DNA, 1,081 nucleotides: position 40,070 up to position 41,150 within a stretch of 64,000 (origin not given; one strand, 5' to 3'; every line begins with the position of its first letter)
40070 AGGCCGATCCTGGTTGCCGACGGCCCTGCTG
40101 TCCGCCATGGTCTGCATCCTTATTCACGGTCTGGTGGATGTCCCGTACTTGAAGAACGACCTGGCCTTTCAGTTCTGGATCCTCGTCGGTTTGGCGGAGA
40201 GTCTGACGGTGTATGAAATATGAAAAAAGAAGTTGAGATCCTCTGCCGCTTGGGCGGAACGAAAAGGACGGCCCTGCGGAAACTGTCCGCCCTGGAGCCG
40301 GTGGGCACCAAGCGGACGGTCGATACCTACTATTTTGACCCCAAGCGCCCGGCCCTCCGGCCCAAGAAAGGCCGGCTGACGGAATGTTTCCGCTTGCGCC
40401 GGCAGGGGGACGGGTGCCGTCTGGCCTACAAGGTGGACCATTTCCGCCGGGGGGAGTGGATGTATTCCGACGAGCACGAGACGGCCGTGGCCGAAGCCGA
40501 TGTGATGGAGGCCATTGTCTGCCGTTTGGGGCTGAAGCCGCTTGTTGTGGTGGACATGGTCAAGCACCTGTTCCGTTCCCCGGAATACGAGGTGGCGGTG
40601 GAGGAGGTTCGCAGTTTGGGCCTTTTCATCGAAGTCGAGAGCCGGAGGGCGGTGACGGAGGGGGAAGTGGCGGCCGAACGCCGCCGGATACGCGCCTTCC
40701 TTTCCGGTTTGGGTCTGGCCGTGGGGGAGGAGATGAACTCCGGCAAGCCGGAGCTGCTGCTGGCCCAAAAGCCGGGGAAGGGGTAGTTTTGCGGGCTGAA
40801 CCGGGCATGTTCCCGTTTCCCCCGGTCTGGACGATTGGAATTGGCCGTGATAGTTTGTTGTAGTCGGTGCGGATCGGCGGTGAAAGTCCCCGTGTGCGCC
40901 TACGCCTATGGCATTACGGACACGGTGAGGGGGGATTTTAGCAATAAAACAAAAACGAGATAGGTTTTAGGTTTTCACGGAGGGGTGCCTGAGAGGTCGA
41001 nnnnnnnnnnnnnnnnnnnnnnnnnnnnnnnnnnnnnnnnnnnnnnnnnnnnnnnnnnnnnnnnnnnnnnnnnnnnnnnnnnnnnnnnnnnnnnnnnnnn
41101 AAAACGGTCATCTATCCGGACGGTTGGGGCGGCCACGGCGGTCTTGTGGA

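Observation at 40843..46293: Pair of ~110-nt direct repeats with a conserved stem and a covarying inner hairpin, bracketing tRNA-Ser and two giant surface-protein genes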

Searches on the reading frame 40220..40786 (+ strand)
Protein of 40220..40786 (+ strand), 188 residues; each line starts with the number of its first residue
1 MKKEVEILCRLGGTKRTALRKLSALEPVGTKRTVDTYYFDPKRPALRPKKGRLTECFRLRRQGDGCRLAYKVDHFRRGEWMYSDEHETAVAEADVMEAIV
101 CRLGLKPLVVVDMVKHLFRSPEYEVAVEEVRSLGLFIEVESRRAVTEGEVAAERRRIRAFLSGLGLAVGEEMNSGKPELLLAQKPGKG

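Call 14: search_protein_families(library=pfam, proteins=[window:40220-40786:+], max_evalue=0.01)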
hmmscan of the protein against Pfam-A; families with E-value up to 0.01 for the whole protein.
window:40220-40786:+ (188 aa): 1 family
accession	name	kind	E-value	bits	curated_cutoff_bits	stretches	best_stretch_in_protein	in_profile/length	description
PF01928.26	CYTH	-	1e-07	32.4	23.2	1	4-147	3-151/179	CYTH domain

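Call 15: find_encoding_contigs(protein=window:40220-40786:+, flank=10000, max_places=10)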
Protein window:40220-40786:+ (188 aa): 1 contig read that carries it; 1 place shown.
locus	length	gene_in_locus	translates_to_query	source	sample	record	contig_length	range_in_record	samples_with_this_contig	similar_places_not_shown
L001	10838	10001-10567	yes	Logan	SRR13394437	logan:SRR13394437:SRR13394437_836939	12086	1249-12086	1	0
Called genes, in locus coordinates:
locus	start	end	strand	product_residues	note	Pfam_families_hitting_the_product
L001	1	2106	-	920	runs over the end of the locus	PF02739:5_3_exonuc_N, PF01367:5_3_exonuc, PF22619:DNA_polI_exo1, PF00476:DNA_pol_A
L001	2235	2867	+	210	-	PF00702:Hydrolase, PF13419:HAD_2 (weak)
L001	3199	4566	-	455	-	PF00768:Peptidase_S11, PF13354:Beta-lactamase2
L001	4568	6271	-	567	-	PF16158:N_BRCA1_IG (weak), PF08486:SpoIID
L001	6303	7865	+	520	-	PF01943:Polysacc_synt, PF13440:Polysacc_synt_3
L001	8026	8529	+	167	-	-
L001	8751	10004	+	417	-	PF04932:Wzy_C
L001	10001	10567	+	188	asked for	PF01928:CYTH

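Call 22: find_homologous_proteins(query=window:40220-40786:+, max_evalue=1e-10)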
Query window:40220-40786:+ (188 aa): 34 proteins with E <= 1e-10 among 386 candidates.
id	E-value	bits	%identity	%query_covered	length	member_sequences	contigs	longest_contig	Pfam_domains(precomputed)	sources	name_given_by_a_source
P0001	1.9e-118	410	100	100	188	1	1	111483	PF01928.27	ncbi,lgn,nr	ncbi:CYTH domain-containing protein [Candidatus Uhrbacteria bacterium]|nr:CYTH domain-containing pro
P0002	3.8e-60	220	59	95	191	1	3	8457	PF01928.27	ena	-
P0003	1.8e-59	218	59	96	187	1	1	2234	PF01928.27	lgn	-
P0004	2.1e-58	215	59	98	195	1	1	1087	PF01928.27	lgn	-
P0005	4.7e-55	204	56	96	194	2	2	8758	PF01928.27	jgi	jgi:predicted adenylyl cyclase CyaB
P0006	6.0e-55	203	55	97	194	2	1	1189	PF01928.27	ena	-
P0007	5.6e-54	200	56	100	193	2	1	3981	PF01928.27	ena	-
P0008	6.6e-52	193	54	98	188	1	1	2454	PF01928.27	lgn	-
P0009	1.4e-50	189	51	98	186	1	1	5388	PF01928.27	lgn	-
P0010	5.4e-48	181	51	97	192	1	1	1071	PF01928.27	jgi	jgi:predicted adenylyl cyclase CyaB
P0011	1.2e-47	180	52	96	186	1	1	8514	PF01928.27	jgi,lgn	jgi:predicted adenylyl cyclase CyaB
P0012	4.4e-46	175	49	95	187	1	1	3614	PF01928.27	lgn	-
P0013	8.6e-46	174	47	97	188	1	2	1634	PF01928.27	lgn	-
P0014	1.2e-44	170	48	99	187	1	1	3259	PF01928.27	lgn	-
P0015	2.2e-43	166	46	98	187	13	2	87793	PF01928.27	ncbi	-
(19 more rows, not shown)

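Call 23: find_encoding_contigs(protein=P0002, flank=6000, max_places=4)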
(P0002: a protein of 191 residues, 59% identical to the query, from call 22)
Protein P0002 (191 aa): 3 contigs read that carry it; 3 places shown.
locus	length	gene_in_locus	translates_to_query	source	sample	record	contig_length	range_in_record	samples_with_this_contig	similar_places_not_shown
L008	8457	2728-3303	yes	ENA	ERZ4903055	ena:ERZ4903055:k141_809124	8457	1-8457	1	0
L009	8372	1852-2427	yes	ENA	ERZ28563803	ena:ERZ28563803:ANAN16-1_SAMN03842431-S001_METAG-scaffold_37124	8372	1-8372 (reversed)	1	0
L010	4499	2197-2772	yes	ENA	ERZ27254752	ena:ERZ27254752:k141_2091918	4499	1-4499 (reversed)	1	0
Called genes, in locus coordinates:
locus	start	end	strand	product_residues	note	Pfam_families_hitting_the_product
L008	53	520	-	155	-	-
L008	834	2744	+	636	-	PF13646:HEAT_2, PF08242:Methyltransf_12 (weak), PF13649:Methyltransf_25 (weak)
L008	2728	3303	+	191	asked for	PF01928:CYTH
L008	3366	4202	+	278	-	-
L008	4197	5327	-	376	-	PF00145:DNA_methylase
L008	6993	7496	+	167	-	-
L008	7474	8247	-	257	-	-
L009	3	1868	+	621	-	?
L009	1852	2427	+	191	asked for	PF01928:CYTH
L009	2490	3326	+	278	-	-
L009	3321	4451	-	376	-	PF00145:DNA_methylase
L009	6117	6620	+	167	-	-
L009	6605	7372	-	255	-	-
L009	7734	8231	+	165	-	-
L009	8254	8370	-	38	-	?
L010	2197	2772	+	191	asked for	PF01928:CYTH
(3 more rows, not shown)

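Call 24: find_encoding_contigs(protein=P0005, flank=6000, max_places=4)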
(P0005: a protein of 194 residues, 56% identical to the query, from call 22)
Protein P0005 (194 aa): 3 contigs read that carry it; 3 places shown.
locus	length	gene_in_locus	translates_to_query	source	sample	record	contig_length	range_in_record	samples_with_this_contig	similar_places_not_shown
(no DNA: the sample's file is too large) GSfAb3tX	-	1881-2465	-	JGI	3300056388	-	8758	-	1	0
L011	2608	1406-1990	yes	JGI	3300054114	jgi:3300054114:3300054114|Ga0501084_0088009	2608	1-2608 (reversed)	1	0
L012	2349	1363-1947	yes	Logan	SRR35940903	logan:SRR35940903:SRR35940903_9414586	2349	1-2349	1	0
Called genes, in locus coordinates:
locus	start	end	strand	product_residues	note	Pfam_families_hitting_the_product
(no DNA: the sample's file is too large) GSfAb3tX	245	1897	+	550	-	PF08242:Methyltransf_12 (faint), PF13646:HEAT_2, PF01209:Ubie_methyltran (weak), PF13649:Methyltransf_25 (weak)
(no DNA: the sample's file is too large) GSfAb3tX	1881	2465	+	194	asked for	PF01928:CYTH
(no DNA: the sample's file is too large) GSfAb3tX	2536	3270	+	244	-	PF01978:TrmB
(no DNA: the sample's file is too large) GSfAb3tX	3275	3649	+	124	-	PF01978:TrmB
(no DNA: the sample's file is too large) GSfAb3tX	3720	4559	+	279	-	PF00106:adh_short, PF08659:KR, PF13561:adh_short_C2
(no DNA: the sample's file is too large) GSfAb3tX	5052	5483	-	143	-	PF00293:NUDIX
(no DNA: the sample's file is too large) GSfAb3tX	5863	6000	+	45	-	-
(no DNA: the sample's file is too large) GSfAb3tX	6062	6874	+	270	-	-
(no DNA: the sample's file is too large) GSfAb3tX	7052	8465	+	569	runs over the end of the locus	?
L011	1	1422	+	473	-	?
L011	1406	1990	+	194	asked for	PF01928:CYTH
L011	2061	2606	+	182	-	?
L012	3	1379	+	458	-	?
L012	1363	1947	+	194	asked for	PF01928:CYTH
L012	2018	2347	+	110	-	?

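Call 25: find_encoding_contigs(protein=P0015, flank=6000, max_places=4)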
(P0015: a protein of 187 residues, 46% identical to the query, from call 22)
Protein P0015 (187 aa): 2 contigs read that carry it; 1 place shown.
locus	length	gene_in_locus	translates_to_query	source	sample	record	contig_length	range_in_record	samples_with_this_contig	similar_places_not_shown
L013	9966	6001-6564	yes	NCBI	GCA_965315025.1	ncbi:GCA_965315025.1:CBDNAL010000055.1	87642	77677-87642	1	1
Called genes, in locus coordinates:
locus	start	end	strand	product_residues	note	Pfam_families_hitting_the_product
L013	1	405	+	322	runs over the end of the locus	PF03741:TerC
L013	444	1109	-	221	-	PF13677:MotB_plug, PF00691:OmpA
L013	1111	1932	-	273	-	PF01618:MotA_ExbB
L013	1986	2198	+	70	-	-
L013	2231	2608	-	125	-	PF04076:BOF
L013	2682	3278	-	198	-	PF01914:MarC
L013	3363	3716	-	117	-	PF00462:Glutaredoxin (weak), PF03960:ArsC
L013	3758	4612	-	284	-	PF11276:DUF3078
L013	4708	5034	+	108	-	-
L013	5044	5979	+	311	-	PF00480:ROK, PF02685:Glucokinase (faint)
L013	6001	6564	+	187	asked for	PF01928:CYTH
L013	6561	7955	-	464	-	PF04230:PS_pyruv_trans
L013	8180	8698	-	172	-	-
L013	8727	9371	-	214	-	PF12802:MarR_2 (faint), PF12840:HTH_20 (weak), PF25212:HVO_A0114 (faint), PF01022:HTH_5 (weak), PF01978:TrmB (faint)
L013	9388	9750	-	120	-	-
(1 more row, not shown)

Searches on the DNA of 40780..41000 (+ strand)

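Call 6: search_rna_families(source=window, start=40780, end=41000, threshold=evalue, max_evalue=10, show_alignments=3)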
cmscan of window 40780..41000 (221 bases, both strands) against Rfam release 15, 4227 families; matches with E-value up to 10: 2.
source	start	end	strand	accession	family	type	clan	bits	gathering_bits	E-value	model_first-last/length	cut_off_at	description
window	40790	40821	-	RF01074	RF_site1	Cis-reg; frameshift_element;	-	16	40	1.2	1-40/40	no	Putative RNA-dependent RNA polymerase ribosomal frameshift site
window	40797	40821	-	RF01093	RF_site5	Cis-reg; frameshift_element;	-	14.6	35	3.2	1-60/60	no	Ma3 gene ribosomal frameshift signal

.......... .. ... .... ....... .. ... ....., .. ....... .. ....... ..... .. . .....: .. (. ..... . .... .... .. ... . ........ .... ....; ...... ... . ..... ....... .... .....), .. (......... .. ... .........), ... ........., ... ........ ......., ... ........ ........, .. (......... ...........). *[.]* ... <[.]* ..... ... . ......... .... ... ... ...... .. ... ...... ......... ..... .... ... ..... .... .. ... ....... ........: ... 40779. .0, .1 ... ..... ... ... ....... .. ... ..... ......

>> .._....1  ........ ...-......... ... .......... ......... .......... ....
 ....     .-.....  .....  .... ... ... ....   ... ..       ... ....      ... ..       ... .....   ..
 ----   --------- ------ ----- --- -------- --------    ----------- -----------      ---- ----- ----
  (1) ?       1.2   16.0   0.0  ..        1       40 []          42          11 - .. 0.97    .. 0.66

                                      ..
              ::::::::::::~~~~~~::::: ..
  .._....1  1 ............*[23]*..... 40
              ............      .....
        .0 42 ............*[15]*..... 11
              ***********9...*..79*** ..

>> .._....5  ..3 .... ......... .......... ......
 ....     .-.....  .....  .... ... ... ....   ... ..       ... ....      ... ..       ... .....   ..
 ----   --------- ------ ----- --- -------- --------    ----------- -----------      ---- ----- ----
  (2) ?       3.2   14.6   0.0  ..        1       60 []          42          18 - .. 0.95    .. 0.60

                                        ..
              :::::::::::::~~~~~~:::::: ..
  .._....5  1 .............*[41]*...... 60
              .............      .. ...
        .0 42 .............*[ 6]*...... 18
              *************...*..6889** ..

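Call 91: build_rna_model(alignment_id=A8, structure=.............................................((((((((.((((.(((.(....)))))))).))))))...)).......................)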
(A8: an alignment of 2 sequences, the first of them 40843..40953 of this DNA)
Model R1 built from alignment A8 (2 sequences, 111 columns); structure: as given.
model positions 111; base pairs 16; branch points 0; effective number of sequences 1.03; information 0.591 bits per position. Calibrated on 0.2 Mb of random sequence (short: E-values are rough).
structure used (alignment columns):
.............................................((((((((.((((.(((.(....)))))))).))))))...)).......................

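Call 92: search_with_rna_model(model_id=R1, sources=[window, L008, L009, L010, L011, L012, L013, L034, L035, L036, L037, L182, L183, L184, L185, L186, L187, L188, L189], max_evalue=10)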
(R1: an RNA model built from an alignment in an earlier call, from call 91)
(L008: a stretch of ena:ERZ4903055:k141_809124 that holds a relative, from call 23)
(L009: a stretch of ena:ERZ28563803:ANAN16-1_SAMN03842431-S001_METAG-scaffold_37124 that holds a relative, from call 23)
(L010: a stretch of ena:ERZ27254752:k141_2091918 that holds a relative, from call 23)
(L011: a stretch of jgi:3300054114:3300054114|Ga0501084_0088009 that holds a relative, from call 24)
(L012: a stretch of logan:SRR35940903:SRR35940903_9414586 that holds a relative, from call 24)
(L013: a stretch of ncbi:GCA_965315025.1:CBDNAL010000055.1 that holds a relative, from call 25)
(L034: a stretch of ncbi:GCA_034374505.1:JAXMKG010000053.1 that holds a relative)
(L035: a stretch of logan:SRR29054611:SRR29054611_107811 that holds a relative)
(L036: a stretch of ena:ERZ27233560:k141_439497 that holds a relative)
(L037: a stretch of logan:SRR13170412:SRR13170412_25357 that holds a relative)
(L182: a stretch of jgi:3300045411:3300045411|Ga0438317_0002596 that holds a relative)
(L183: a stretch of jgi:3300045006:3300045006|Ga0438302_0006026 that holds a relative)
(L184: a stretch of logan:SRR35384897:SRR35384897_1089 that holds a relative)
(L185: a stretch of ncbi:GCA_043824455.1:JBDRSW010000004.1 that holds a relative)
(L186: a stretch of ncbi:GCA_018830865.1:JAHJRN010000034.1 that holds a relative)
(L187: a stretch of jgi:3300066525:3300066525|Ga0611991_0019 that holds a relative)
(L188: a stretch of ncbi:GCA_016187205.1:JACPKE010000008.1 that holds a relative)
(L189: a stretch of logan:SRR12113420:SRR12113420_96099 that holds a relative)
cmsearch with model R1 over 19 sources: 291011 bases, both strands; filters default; matches with E-value up to 10: 5.
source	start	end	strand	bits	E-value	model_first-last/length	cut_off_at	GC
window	46183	46292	+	140.4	9.3e-29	1-111/111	no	0.58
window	40843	40953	+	139.6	1.4e-28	1-111/111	no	0.54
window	36326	36379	+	12.7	2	1-111/111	no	0.61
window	40887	40925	-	11.1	4.5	48-86/111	no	0.64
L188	14058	14115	-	10.2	7.3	1-111/111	no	0.5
